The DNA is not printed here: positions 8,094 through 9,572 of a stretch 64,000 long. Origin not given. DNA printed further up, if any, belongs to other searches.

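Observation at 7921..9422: Candidate archaeal RiPP cluster: Cys-rich precursor peptide plus radical-SAM/SPASM maturase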

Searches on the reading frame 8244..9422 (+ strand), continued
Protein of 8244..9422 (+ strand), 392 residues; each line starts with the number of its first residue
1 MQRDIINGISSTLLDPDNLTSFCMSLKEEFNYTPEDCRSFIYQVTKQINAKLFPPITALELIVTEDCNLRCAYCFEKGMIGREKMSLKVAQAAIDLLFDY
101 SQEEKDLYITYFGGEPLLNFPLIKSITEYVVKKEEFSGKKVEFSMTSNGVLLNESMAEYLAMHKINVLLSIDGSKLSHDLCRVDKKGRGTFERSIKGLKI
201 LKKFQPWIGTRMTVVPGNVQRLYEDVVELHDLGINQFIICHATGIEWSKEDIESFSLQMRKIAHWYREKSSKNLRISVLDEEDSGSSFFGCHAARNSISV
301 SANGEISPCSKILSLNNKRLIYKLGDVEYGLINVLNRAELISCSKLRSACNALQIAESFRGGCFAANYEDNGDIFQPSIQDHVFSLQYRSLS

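Call 17: search_solved_structures(query=window:8244-9422:+, show_alignments=2)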
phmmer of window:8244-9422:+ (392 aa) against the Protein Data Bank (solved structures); distinct sequences matched with E-value up to 0.001: 11.
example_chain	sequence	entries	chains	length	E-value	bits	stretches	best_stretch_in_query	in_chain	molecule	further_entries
5wgg_A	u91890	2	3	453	7.7e-36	126.9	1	56-374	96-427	Radical SAM domain protein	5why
8vpo_A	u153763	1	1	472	3.3e-15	59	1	53-216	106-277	Radical SAM core domain-containing protein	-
9gm3_A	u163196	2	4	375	3.8e-15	58.8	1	54-207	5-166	ChlB radical SAM domain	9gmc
4k37_A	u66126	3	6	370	5.5e-14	55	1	54-240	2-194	Anaerobic sulfatase-maturating enzyme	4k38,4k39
4k36_A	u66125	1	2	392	6.3e-14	54.8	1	54-240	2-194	Anaerobic sulfatase-maturating enzyme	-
5v1q_A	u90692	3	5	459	1.1e-07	34.3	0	49-235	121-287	Radical SAM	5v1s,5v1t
6efn_A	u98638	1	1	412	6.2e-07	31.8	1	54-310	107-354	Sporulation killing factor maturation protein SkfB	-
1tv7_A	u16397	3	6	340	2.7e-06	29.7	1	46-170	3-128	Molybdenum cofactor biosynthesis protein A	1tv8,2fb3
2fb2_A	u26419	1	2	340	5e-06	28.8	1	46-170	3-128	Molybdenum cofactor biosynthesis protein A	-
7vob_C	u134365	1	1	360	0.00077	21.6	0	63-235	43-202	Cytosylglucuronate decarboxylase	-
7voc_C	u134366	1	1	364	0.00079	21.6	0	63-235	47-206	Cytosylglucuronate decarboxylase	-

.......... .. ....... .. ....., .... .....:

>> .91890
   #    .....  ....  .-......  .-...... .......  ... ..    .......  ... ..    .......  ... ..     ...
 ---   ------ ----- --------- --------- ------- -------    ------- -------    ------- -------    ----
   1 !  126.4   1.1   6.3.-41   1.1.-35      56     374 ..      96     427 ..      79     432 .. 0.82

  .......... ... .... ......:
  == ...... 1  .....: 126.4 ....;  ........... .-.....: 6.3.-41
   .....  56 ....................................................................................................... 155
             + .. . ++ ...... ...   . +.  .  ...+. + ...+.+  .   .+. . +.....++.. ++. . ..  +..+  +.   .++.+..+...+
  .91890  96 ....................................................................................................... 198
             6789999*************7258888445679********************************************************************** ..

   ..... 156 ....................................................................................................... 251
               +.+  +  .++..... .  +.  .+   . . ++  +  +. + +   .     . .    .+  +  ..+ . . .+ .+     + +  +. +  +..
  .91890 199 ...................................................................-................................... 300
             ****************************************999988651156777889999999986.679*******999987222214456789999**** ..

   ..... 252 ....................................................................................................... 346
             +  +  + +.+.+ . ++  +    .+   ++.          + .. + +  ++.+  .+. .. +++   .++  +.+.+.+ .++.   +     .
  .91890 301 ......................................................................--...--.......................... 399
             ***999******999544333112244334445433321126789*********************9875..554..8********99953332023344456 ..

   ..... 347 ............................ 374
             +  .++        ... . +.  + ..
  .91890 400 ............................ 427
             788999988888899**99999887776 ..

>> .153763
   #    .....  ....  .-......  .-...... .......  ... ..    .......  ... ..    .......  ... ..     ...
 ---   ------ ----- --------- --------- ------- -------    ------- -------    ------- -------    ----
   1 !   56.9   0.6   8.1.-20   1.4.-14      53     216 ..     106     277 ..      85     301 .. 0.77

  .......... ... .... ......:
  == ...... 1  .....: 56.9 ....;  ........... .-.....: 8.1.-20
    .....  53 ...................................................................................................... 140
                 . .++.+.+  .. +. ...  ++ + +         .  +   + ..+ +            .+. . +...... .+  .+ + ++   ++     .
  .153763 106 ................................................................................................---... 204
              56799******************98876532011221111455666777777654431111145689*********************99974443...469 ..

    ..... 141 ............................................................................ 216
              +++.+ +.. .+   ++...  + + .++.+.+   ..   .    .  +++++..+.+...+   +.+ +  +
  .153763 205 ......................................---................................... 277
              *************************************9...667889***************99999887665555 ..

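Call 19: find_related_loci(query=A2, collection=genome_contigs, flank=5000)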
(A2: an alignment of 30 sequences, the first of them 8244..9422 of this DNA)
Query A2 (392 aa) in genome_contigs; peptide patterns used: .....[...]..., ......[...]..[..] (x = any residue, [..] = any of these).
600 stretches matched a pattern (row limit reached: there are more); 559 encode a relative of the query (tblastn E <= 1e-3); the best 80 are kept; 80 distinct loci.
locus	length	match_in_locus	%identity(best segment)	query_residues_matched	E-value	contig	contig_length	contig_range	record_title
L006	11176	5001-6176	60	1-391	4e-164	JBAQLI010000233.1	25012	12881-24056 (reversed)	MAG: Candidatus Methanoperedens sp. isolate MFD12032_ilm_asm_bin13 k127_65557, whole genome shotgun sequence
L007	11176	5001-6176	61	1-391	8e-167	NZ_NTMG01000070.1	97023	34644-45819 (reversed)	Candidatus Methanoperedens sp. BLZ2 CMPBLZ2contig_42, whole genome shotgun sequence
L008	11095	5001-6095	39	26-390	5e-84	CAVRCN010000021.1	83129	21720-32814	MAG: uncultured Acidobacteriaceae bacterium isolate MFD03399.bin.1.130 genome assembly, contig: contig_5391, whole genom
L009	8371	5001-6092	36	51-388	4e-67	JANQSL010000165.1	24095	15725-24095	MAG: Candidatus Sumerlaeia bacterium isolate IP29b_bin.95 k99_3095262, whole genome shotgun sequence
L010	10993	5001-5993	37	54-384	8e-67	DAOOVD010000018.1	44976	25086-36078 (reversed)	MAG TPA_asm: Bacillota bacterium isolate AMR_MDS_2450 NODE_525_length_44976_cov_6.295029, whole genome shotgun sequence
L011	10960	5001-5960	37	49-368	6e-55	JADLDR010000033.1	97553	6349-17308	MAG: Armatimonadota bacterium isolate SJ283 c_000000140385, whole genome shotgun sequence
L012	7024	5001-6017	31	54-377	4e-41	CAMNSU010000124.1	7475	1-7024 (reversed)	MAG: uncultured Clostridia bacterium isolate SRR19792995_bin.74_metawrap_v1.3_MAG genome assembly, contig: ERZ12290371_8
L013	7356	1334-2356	29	56-380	2e-40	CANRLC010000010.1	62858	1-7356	MAG: uncultured Clostridia bacterium isolate Lapin-025__bin16 genome assembly, contig: Lapin-025__NODE_278_length_62858_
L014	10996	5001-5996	32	56-377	6e-40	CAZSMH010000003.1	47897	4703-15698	MAG TPA_asm: uncultured Christensenellaceae bacterium isolate SRP192927_co6_803 genome assembly, contig: NODE_1073_lengt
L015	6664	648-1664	31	54-377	5e-40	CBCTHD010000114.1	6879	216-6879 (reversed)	MAG TPA_asm: uncultured Clostridia bacterium isolate SRR20550410_binner13_Refined_8 genome assembly, contig: ERZ24911600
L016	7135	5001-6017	30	54-377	1e-39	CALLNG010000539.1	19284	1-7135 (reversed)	MAG TPA_asm: uncultured Clostridia bacterium isolate ERR912014_bin.82_CONCOCT_v1.1_MAG genome assembly, contig: ERZ82576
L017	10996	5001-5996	31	56-374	2e-39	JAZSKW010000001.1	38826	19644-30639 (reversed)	MAG: Christensenellaceae bacterium isolate T1900044559_TS20190025.MAGScoT_cleanbin_000013 SGB_351_k141_1954754, whole ge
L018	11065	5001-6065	30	39-377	2e-39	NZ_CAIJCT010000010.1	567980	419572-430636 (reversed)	Aedoeadaptatus coxii isolate CCUG59622, whole genome shotgun sequence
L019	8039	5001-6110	29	33-374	3e-39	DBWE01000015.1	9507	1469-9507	MAG TPA_asm: Clostridiales bacterium UBA1246 UBA1246_contig_623807, whole genome shotgun sequence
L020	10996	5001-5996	30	56-374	6e-39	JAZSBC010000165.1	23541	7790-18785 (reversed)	MAG: Acutalibacteraceae bacterium isolate T1900044928_TS20190394.MAGScoT_cleanbin_000063 SGB_3405_k141_1232375, whole ge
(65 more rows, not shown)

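Call 25: predict_structure(alignment_id=A2)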
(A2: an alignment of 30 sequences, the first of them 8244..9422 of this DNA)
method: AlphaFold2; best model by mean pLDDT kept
length: 392 residues; sequences in the alignment: 30
mean_pLDDT: 89.6   pTM: 0.88
mean pLDDT of the five models: 89.6, 89.5, 89.1, 88.3, 87.1
residues with pLDDT >= 90: 264; 70-90: 107; 50-70: 20; < 50: 1
segments of 3 or more residues with pLDDT < 50: none
pLDDT, mean of each block of 10 residues (from residue 1): 73 83 87 91 94 96 87 62 86 98 97 90 98 95 95 97 95 94 90 97 92 93 97 93 90 95 88 83 71 88 91 76 93 92 94 92 87 92 86 68
secondary structure, 60 per line:
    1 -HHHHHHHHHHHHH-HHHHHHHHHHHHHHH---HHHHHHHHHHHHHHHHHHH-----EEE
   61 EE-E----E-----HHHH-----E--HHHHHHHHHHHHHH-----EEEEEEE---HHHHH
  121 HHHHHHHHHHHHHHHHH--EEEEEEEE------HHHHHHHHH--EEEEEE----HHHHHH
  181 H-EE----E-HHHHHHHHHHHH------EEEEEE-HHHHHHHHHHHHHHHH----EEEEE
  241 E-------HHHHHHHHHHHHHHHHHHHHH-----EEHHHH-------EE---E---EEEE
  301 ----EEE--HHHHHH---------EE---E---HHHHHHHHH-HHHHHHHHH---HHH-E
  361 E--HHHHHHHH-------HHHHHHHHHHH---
elements in order: H2-14 H16-30 H34-52 E58-62 H75-78 H87-100 E106-112 H116-137 E140-147 H154-162 E165-170 H175-181 H191-202 E209-214 H216-231 E236-241 H249-269 H277-280 E297-300 E305-307 H310-315 H334-342 H344-352 H364-371 H379-389

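Call 29: fold_search(model_id=the predicted structure, library=pdb)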
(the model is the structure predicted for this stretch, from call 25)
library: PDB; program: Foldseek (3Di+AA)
matches with E <= 10: 1578; with E <= 0.001: 102
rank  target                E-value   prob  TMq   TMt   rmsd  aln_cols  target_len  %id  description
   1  5wgg_A                1.0e-23  1.00  0.75  0.67  19.2       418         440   25  Structural Insights into Thioether Bond Formation in the Biosynthesis of Sactipeptides (released 2017-07-26)
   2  5why_B                2.2e-23  1.00  0.75  0.70  19.3       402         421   26  Structural Insights into Thioether Bond Formation in the Biosynthesis of Sactipeptides (released 2017-07-26)
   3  5why_A                3.5e-23  1.00  0.76  0.71  18.5       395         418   26  Structural Insights into Thioether Bond Formation in the Biosynthesis of Sactipeptides (released 2017-07-26)
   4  4k38_A                6.5e-17  1.00  0.70  0.74   4.2       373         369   18  Native anSMEcpe with bound AdoMet and Kp18Cys peptide (released 2013-05-08)
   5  4k36_A                8.1e-17  1.00  0.68  0.70   4.4       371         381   19  His6 tagged anSMEcpe with bound AdoMet (released 2013-05-08)
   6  4k37_A                9.6e-17  1.00  0.67  0.72   4.5       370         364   19  Native anSMEcpe with bound AdoMet (released 2013-05-08)
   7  4k39_A                1.1e-16  1.00  0.68  0.73   4.2       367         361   19  Native anSMEcpe with bound AdoMet and Cp18Cys peptide (released 2013-05-08)
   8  9gm3_A                1.4e-16  1.00  0.64  0.67   4.9       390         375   18  Crystal structure of the complex formed between the radical SAM protein ChlB and the leader region of its precursor su (released 2025-06-25)
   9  9gmc_A                1.7e-16  1.00  0.64  0.67   4.9       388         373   20  Crystal structure of the complex formed between the radical SAM protein ChlB and the R3A mutant of ChlA (released 2025-06-25)
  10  4k36_B                2.0e-16  1.00  0.70  0.74   4.2       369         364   19  His6 tagged anSMEcpe with bound AdoMet (released 2013-05-08)
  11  9gmc_C                2.4e-16  1.00  0.65  0.68   4.8       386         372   19  Crystal structure of the complex formed between the radical SAM protein ChlB and the R3A mutant of ChlA (released 2025-06-25)
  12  4k37_B                3.6e-16  1.00  0.66  0.70   5.0       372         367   18  Native anSMEcpe with bound AdoMet (released 2013-05-08)
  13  4k39_B                4.5e-16  1.00  0.68  0.73   4.4       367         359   19  Native anSMEcpe with bound AdoMet and Cp18Cys peptide (released 2013-05-08)
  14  9gm3_C                7.9e-16  1.00  0.63  0.66   5.0       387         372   19  Crystal structure of the complex formed between the radical SAM protein ChlB and the leader region of its precursor su (released 2025-06-25)
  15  4k38_B                2.3e-15  1.00  0.70  0.75   4.3       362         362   19  Native anSMEcpe with bound AdoMet and Kp18Cys peptide (released 2013-05-08)
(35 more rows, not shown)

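Call 48: find_encoding_contigs(protein=P0001, flank=7000, max_places=2)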
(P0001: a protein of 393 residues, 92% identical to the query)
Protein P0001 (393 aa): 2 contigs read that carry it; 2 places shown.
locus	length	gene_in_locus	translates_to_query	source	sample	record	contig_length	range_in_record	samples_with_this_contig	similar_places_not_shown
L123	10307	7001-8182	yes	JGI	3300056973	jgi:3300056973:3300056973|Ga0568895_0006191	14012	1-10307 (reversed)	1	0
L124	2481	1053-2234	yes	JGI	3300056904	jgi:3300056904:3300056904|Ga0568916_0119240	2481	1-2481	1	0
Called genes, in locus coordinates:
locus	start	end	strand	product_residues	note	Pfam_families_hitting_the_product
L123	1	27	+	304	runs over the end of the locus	PF04015:DUF362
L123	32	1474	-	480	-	PF00474:SSF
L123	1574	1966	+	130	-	-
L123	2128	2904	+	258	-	PF04055:Radical_SAM, PF06463:Mob_synth_C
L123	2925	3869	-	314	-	PF00586:AIRS, PF02769:AIRS_C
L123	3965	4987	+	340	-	PF09394:Inhibitor_I42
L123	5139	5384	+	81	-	-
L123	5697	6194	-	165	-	-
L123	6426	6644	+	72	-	-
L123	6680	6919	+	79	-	-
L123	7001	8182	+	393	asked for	PF04055:Radical_SAM, PF13353:Fer4_12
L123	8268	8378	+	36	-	-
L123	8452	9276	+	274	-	PF01209:Ubie_methyltran, PF01135:PCMT (weak), PF13489:Methyltransf_23, PF02353:CMAS (faint), PF08241:Methyltransf_11, PF08242:Methyltransf_12, PF13649:Methyltransf_25, PF13847:Methyltransf_31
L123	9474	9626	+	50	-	-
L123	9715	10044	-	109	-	-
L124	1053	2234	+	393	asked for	PF04055:Radical_SAM, PF13353:Fer4_12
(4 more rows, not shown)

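Call 49: find_encoding_contigs(protein=P0075, flank=6000, max_places=1)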
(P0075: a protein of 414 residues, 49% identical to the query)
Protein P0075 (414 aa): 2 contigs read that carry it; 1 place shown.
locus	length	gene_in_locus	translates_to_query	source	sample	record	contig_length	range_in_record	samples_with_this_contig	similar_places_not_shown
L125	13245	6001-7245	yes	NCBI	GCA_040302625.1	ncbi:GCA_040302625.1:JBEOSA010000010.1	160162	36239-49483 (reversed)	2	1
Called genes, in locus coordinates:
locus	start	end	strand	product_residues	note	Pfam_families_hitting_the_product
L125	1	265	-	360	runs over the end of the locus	PF00356:LacI, PF00532:Peripla_BP_1, PF13377:Peripla_BP_3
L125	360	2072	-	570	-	PF02065:Melibiase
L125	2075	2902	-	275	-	PF00528:BPD_transp_1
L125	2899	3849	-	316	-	PF00528:BPD_transp_1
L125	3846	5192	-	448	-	PF01547:SBP_bac_1, PF13416:SBP_bac_8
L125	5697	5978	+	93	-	-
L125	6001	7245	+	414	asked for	PF04055:Radical_SAM, PF13353:Fer4_12 (weak)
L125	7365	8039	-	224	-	PF00072:Response_reg, PF00196:GerE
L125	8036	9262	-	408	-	PF07730:HisKA_3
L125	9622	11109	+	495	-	-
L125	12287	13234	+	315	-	PF00069:Pkinase, PF07714:PK_Tyr_Ser-Thr, PF01636:APH (faint), PF03109:ABC1 (faint)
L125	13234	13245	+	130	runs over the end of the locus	-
